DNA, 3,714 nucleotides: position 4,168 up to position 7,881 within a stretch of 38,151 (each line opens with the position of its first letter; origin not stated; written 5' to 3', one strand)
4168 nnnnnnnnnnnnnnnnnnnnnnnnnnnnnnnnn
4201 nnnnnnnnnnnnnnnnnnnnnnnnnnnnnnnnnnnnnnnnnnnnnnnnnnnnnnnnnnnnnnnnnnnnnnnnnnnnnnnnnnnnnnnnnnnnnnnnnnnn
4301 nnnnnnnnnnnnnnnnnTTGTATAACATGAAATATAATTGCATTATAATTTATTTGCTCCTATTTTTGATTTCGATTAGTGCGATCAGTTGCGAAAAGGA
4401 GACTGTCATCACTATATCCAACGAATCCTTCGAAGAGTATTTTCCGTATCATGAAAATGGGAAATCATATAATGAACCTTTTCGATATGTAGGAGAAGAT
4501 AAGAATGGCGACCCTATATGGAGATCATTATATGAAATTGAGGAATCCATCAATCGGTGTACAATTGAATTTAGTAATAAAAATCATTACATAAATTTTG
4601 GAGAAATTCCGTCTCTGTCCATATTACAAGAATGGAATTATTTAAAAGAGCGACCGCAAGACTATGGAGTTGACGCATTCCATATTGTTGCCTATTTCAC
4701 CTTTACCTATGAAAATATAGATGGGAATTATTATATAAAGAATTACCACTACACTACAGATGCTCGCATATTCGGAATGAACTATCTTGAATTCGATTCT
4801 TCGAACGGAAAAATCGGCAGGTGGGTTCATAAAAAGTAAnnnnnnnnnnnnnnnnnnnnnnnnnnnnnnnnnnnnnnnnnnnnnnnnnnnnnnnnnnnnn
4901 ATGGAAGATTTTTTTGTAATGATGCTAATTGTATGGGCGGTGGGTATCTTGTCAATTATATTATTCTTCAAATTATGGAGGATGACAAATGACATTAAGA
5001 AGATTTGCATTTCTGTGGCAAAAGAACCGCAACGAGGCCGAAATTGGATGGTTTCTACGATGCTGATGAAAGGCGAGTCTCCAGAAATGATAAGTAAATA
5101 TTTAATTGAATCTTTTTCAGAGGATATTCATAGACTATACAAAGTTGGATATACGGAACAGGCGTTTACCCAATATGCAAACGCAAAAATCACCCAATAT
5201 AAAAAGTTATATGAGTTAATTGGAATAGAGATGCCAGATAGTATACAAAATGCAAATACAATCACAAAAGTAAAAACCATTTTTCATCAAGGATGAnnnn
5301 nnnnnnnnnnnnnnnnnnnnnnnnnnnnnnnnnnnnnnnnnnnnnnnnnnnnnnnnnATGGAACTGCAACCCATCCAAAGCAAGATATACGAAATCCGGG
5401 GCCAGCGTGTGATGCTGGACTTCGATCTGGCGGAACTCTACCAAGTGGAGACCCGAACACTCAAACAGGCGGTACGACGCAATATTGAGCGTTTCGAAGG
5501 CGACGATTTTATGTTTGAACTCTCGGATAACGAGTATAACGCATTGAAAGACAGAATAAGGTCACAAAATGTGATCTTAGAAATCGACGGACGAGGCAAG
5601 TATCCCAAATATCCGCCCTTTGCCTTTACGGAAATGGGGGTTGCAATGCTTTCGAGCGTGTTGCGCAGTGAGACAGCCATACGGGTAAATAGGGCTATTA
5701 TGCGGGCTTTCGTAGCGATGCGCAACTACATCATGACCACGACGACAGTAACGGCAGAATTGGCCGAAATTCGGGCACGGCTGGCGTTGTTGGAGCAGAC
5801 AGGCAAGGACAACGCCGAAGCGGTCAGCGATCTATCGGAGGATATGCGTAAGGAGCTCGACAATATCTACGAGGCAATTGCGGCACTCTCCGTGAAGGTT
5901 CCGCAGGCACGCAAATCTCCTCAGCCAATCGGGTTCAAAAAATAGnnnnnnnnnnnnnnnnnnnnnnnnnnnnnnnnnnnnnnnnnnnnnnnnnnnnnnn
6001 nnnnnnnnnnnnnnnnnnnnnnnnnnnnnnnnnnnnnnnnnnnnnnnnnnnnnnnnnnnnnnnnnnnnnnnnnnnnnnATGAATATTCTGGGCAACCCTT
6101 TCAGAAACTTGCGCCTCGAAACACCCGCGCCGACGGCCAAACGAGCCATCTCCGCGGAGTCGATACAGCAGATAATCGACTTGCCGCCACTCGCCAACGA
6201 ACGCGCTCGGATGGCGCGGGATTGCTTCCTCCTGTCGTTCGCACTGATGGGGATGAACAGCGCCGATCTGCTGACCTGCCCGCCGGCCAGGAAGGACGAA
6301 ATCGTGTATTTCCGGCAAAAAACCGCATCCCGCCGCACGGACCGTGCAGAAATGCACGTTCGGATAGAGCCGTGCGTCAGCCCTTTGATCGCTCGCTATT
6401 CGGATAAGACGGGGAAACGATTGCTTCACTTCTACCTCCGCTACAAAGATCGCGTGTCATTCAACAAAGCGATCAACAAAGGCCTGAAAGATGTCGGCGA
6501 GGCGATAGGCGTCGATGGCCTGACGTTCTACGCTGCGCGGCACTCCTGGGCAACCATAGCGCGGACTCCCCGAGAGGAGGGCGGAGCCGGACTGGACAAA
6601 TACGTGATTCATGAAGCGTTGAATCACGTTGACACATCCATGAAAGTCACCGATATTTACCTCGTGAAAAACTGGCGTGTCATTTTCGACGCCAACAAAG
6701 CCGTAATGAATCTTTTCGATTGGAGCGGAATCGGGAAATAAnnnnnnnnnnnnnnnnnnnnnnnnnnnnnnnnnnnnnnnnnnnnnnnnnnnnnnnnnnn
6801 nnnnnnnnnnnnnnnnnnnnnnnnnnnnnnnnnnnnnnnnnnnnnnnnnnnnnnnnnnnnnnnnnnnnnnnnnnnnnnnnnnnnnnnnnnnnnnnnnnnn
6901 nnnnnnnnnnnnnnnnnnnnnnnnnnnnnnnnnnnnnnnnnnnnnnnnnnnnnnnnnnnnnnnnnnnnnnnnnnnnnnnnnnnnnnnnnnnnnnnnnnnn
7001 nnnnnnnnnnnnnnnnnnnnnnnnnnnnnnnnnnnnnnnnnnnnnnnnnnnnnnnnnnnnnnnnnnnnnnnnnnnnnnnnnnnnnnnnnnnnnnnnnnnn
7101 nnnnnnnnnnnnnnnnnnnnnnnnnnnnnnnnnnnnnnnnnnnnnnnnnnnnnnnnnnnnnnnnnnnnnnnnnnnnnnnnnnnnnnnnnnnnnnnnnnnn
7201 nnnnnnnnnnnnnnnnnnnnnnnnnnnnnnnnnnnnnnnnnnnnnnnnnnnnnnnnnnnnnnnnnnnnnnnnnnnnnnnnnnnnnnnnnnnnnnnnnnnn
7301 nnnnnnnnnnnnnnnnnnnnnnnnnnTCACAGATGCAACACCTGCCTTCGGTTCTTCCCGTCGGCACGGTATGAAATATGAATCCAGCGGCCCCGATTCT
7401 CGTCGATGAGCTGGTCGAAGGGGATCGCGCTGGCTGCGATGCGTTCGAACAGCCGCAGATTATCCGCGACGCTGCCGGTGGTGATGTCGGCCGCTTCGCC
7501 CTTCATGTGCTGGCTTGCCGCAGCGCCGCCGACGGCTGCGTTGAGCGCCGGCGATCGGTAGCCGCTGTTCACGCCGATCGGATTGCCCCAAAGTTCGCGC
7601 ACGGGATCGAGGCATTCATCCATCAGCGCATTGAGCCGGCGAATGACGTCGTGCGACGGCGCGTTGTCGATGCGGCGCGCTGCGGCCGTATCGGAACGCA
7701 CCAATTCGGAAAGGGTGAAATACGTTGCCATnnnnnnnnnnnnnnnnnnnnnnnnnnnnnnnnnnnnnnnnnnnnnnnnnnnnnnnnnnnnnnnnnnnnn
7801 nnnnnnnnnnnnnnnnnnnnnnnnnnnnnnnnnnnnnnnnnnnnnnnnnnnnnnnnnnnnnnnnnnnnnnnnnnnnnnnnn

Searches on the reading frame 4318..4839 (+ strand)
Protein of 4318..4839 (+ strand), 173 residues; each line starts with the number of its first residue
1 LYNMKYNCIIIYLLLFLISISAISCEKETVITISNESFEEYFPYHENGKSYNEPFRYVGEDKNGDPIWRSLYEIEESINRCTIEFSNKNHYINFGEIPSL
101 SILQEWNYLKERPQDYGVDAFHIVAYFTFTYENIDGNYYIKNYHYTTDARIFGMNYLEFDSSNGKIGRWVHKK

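Call 3: search_protein_families(library=pfam, proteins=[window:4318-4839:+], max_evalue=0.1)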
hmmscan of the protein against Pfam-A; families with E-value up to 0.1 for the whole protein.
window:4318-4839:+ (173 aa): 0 families

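Call 4: search_protein_families(library=padloc, proteins=[window:4318-4839:+], max_evalue=0.1)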
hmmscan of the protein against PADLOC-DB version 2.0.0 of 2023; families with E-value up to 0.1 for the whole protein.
window:4318-4839:+ (173 aa): 0 families

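Call 5: search_protein_families(library=phrogs, proteins=[window:4318-4839:+], max_evalue=0.1)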
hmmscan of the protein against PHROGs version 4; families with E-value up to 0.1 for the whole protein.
window:4318-4839:+ (173 aa): 1 family
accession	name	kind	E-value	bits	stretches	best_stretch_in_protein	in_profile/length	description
phrog_21500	-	unknown function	0.034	15.2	1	127-160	36-70/149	-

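Call 7: search_protein_families(library=ncbifam, proteins=[window:4318-4839:+], max_evalue=0.1)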
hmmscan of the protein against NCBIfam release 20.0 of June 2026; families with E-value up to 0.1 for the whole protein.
window:4318-4839:+ (173 aa): 0 families

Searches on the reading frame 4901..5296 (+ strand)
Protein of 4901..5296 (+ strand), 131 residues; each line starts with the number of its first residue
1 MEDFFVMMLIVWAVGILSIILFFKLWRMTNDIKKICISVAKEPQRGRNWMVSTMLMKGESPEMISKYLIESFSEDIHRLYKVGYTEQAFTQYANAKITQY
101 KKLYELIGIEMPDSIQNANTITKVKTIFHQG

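Call 3: search_protein_families(library=pfam, proteins=[window:4901-5296:+], max_evalue=0.1)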
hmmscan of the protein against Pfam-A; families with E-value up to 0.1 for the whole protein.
window:4901-5296:+ (131 aa): 1 family
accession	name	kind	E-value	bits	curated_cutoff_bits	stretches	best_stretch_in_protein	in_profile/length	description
PF21586.3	DraIII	-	0.095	13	27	0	36-98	82-142/168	DraIII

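Call 4: search_protein_families(library=padloc, proteins=[window:4901-5296:+], max_evalue=0.1)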
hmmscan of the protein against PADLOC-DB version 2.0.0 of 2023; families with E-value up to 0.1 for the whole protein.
window:4901-5296:+ (131 aa): 0 families

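Call 5: search_protein_families(library=phrogs, proteins=[window:4901-5296:+], max_evalue=0.1)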
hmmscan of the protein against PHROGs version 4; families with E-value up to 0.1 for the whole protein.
window:4901-5296:+ (131 aa): 0 families

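Call 7: search_protein_families(library=ncbifam, proteins=[window:4901-5296:+], max_evalue=0.1)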
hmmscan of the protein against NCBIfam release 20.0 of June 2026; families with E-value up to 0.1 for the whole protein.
window:4901-5296:+ (131 aa): 0 families

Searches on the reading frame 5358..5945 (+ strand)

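Call 3: search_protein_families(library=pfam, proteins=[window:5358-5945:+], max_evalue=0.1)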
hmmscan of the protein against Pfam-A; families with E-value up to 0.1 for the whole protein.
window:5358-5945:+ (195 aa): 3 families
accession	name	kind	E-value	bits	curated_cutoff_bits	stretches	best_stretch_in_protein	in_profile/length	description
PF10543.14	ORF6N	-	2.8e-32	111.3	27.8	1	8-101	1-86/86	ORF6N domain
PF09669.15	Phage_pRha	-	0.028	15.4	29.9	0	23-122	5-90/91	Phage regulatory protein Rha (Phage_pRha)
PF24615.2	Spectrin_Anc-1_2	-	0.063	14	28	0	134-186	45-95/105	Nuclear anchorage protein 1, spectrin repeat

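Call 4: search_protein_families(library=padloc, proteins=[window:5358-5945:+], max_evalue=0.1)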
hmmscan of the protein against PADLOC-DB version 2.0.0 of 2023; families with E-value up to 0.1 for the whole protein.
window:5358-5945:+ (195 aa): 4 families
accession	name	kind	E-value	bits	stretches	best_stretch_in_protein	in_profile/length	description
PDLC04869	PDC-S05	-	1.4e-51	173.5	1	4-173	15-163/306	-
PDLC04856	PDC-S05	-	6.2e-47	157.6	1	4-163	10-165/177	-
PDLC04849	PDC-S05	-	1.5e-30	104.2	1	2-158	6-153/183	-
PDLC03864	LmuB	-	0.031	10.8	1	108-184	225-300/657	-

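Call 5: search_protein_families(library=phrogs, proteins=[window:5358-5945:+], max_evalue=0.1)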
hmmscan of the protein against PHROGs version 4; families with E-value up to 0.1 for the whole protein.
window:5358-5945:+ (195 aa): 10 families
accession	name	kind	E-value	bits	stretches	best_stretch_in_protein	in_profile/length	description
phrog_4792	-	transcription regulation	5.4e-35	122.3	1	2-193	9-182/268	anti-repressor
phrog_1726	-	transcription regulation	1.1e-09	39.5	1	6-172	6-166/264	anti-repressor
phrog_7755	-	transcription regulation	3.6e-07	30.9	1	9-124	125-231/282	anti-repressor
phrog_1760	-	transcription regulation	6.9e-07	30.1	1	11-156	13-148/232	anti-repressor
phrog_63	-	transcription regulation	7.7e-07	29.8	1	10-147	124-242/431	anti-repressor Ant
phrog_373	-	transcription regulation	1.5e-05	25.5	1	10-153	91-219/373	anti-repressor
phrog_8244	-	unknown function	0.00036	20.8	1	23-134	25-132/383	-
phrog_2379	-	transcription regulation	0.0012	19.7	1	23-115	25-112/187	anti-repressor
phrog_4608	-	transcription regulation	0.0027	18.4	1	9-145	13-139/268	anti-repressor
phrog_518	-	transcription regulation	0.0083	16.7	1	84-177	70-161/268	Rha-like transcriptional regulator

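Call 7: search_protein_families(library=ncbifam, proteins=[window:5358-5945:+], max_evalue=0.1)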
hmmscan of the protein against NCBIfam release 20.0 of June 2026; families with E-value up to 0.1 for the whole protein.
window:5358-5945:+ (195 aa): 0 families

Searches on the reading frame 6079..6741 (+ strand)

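Call 3: search_protein_families(library=pfam, proteins=[window:6079-6741:+], max_evalue=0.1)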
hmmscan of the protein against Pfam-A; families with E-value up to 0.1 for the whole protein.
window:6079-6741:+ (220 aa): 0 families

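Call 72: search_protein_families(library=phrogs, proteins=[window:6079-6741:+], max_evalue=0.001)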
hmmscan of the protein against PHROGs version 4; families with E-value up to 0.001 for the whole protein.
window:6079-6741:+ (220 aa): 2 families
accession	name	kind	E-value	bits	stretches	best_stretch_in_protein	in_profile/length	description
phrog_1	-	integration and excision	5.9e-06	26.8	1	124-194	371-432/611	integrase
phrog_216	-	integration and excision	3.2e-05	24.2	1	104-188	135-217/301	integrase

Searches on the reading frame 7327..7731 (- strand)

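Call 72: search_protein_families(library=phrogs, proteins=[window:7327-7731:-], max_evalue=0.001)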
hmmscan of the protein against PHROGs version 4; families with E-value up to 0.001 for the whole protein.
window:7327-7731:- (134 aa): 4 families
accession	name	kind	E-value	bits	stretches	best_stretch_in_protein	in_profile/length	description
phrog_894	-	lysis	1.3e-36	127.5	1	3-129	48-168/389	endolysin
phrog_17373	-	other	2.2e-10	41.6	1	40-118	44-119/224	peptidase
phrog_28234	-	lysis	1.2e-07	32.2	1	5-77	248-315/372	endolysin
phrog_25247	-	other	1e-06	29.2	1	39-89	426-476/520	peptidase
